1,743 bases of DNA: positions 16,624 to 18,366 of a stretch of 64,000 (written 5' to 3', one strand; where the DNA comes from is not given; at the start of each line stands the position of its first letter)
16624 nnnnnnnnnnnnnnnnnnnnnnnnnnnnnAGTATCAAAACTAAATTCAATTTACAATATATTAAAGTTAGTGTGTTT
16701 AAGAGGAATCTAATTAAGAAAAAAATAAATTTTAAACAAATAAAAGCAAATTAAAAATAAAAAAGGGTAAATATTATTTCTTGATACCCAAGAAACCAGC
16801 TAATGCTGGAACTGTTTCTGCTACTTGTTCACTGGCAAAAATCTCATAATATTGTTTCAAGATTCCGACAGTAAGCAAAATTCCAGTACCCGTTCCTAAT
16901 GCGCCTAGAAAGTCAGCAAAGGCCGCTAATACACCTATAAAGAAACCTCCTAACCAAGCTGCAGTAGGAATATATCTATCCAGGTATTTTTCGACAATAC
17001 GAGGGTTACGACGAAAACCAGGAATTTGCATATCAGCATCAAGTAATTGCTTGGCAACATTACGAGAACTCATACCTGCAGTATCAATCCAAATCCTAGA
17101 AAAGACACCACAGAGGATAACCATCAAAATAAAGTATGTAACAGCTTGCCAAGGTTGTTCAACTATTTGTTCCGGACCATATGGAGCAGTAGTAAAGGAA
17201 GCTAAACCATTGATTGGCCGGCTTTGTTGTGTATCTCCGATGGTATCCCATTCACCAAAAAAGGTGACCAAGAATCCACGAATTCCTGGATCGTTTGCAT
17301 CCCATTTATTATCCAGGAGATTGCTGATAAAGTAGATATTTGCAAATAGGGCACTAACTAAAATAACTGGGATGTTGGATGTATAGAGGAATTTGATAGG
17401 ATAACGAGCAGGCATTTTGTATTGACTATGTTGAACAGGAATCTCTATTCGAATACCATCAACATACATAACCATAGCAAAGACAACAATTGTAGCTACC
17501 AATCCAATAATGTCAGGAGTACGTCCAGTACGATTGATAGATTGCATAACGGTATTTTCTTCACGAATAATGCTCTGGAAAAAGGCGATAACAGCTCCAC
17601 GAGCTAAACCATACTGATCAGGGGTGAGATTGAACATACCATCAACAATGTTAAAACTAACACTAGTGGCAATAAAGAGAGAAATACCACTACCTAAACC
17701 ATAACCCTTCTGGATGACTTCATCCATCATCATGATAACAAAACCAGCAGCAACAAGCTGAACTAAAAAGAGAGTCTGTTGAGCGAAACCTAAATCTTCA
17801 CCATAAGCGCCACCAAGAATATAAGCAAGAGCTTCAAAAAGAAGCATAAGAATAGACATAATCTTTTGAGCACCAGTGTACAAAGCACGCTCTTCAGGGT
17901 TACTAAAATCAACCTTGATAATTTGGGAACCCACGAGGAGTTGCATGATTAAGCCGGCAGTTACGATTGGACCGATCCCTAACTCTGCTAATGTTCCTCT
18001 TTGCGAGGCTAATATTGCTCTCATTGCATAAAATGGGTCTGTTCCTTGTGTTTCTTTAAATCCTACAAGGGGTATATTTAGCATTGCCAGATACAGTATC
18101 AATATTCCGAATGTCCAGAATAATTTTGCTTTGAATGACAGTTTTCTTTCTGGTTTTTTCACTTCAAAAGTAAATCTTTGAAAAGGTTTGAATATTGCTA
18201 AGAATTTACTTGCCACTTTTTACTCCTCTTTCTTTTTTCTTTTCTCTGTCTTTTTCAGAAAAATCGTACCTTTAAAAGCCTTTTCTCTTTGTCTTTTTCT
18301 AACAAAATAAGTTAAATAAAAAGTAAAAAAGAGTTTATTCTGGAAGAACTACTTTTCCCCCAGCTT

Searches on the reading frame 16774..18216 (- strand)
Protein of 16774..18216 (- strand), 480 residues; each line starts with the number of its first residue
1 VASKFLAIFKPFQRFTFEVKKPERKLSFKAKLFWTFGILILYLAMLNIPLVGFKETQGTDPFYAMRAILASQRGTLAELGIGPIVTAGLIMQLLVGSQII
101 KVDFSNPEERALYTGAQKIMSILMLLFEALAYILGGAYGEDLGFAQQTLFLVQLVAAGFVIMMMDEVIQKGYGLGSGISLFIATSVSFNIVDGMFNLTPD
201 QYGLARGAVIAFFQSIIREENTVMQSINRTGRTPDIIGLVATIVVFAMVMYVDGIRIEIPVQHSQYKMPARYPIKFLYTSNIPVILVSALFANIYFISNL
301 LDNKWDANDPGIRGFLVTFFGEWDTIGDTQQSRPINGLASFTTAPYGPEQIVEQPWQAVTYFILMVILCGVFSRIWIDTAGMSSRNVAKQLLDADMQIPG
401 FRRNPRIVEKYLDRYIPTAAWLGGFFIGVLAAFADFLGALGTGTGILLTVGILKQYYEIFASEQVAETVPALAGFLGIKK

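Call 70: search_protein_families(library=pfam, proteins=[window:16774-18216:-], max_evalue=0.00001)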
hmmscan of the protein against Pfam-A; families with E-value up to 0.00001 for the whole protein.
window:16774-18216:- (480 aa): 2 families
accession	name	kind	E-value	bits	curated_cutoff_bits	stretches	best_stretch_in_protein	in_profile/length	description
PF00344.25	SecY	-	1.8e-69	234.9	32.2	1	75-457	1-306/306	SecY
PF10559.14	Plug_translocon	-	5.4e-11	42.5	22.1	1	40-74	1-35/35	Plug domain of Sec61p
